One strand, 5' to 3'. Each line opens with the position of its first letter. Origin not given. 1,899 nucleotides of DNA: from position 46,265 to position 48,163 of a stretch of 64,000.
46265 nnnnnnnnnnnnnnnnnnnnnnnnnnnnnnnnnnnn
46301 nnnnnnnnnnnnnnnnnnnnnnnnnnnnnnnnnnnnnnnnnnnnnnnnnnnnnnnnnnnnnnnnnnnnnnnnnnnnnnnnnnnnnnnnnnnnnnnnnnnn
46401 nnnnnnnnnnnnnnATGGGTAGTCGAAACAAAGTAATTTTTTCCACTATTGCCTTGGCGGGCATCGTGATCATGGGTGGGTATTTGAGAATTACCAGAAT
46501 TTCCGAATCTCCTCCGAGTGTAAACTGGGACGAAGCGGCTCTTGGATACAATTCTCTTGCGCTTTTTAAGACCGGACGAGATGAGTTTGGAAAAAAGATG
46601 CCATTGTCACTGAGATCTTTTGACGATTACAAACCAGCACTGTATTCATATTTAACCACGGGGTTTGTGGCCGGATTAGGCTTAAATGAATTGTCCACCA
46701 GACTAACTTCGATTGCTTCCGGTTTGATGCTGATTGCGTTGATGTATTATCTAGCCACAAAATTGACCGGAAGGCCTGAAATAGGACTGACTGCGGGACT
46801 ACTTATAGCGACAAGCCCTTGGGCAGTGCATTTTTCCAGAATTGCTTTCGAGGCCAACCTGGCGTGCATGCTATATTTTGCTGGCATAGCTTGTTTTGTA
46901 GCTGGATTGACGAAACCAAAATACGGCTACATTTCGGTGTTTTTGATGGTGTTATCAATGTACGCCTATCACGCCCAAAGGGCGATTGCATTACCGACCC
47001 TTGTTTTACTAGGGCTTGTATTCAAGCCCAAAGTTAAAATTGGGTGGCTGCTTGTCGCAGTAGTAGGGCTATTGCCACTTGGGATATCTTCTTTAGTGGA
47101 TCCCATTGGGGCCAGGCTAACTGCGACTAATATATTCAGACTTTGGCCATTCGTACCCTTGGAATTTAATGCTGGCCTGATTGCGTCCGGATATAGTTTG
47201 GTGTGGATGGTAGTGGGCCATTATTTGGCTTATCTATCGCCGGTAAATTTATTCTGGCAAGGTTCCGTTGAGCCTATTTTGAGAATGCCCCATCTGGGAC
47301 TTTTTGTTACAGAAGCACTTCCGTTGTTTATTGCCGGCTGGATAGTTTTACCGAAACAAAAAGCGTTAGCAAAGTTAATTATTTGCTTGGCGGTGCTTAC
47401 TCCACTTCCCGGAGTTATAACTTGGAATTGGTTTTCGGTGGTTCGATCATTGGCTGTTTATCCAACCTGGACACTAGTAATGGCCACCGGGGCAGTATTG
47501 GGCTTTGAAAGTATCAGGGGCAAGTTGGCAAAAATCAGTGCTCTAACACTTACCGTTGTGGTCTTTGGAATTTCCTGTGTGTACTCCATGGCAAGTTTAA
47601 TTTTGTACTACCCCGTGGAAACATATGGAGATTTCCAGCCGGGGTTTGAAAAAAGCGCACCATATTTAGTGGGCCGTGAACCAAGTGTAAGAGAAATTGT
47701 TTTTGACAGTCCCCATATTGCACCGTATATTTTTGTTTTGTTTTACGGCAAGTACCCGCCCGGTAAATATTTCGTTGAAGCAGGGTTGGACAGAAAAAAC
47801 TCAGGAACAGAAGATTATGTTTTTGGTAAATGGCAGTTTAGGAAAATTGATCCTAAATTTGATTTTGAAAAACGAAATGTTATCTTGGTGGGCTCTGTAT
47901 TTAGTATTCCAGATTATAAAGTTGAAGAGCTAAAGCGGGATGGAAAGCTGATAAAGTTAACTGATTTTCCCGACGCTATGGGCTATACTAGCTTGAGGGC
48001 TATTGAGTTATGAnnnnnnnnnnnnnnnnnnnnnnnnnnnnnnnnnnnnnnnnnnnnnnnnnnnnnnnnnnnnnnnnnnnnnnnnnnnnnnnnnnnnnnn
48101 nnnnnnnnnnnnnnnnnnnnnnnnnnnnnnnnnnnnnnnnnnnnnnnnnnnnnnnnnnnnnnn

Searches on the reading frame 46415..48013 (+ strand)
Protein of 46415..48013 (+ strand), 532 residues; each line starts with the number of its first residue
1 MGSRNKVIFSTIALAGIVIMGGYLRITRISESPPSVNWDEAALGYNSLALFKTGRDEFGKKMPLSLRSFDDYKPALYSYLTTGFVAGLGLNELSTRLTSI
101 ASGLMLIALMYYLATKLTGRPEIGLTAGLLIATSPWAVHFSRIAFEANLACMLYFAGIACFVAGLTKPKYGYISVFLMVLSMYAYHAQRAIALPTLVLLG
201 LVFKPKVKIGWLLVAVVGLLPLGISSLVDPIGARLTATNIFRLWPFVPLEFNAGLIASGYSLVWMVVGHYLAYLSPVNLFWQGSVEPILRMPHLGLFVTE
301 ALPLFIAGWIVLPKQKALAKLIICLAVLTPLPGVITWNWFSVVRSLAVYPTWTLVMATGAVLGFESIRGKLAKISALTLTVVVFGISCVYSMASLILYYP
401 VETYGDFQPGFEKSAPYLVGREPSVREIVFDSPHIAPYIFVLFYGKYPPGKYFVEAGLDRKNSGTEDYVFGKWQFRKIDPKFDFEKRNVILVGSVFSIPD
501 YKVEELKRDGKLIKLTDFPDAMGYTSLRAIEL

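Call 4: search_protein_families(library=pfam, proteins=[window:46415-48013:+], max_evalue=0.01)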
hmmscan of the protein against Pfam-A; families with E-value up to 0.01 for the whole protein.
window:46415-48013:+ (532 aa): 0 families

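Call 8: search_protein_families(library=ncbifam, proteins=[window:46415-48013:+], max_evalue=0.01)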
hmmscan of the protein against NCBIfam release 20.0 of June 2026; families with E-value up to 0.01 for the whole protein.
window:46415-48013:+ (532 aa): 0 families

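Call 71: find_homologous_proteins(query=window:46415-48013:+, max_evalue=0.00001)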
Query window:46415-48013:+ (532 aa): 428 proteins with E <= 0.00001 among 8000 candidates; the best 120 are listed.
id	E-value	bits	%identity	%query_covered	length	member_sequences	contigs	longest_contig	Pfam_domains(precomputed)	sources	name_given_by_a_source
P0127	0.0e+0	1187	100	100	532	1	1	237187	-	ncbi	-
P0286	1.8e-168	580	53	96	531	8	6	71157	-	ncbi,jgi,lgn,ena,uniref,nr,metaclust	ncbi:hypothetical protein A2397_04110 [Candidatus Amesbacteria bacterium RIFOXYB1_FULL_44_23]|uniref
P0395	9.1e-161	554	51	99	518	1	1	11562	-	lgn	-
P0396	4.4e-160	552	50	100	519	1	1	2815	-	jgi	jgi:hypothetical protein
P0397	1.0e-159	551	49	100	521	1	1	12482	-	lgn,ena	-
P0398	3.8e-158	546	51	99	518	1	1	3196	-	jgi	jgi:4-amino-4-deoxy-L-arabinose transferase-like glycosyltransferase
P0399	1.2e-155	537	50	95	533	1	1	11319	-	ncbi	-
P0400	1.5e-155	537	50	96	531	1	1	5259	PF13231.13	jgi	jgi:4-amino-4-deoxy-L-arabinose transferase-like glycosyltransferase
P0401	3.2e-155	536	50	97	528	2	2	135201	-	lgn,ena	-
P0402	2.3e-154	533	49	96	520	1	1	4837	PF02366.25,PF13231.13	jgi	jgi:4-amino-4-deoxy-L-arabinose transferase-like glycosyltransferase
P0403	3.3e-154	533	50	94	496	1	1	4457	-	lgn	-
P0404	6.4e-153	528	52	96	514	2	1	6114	-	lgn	-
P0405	2.9e-152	526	49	99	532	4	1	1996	-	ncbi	-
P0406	1.2e-151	524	51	96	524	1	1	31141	-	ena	-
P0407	6.3e-146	505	51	90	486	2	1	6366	PF13231.13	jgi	jgi:4-amino-4-deoxy-L-arabinose transferase-like glycosyltransferase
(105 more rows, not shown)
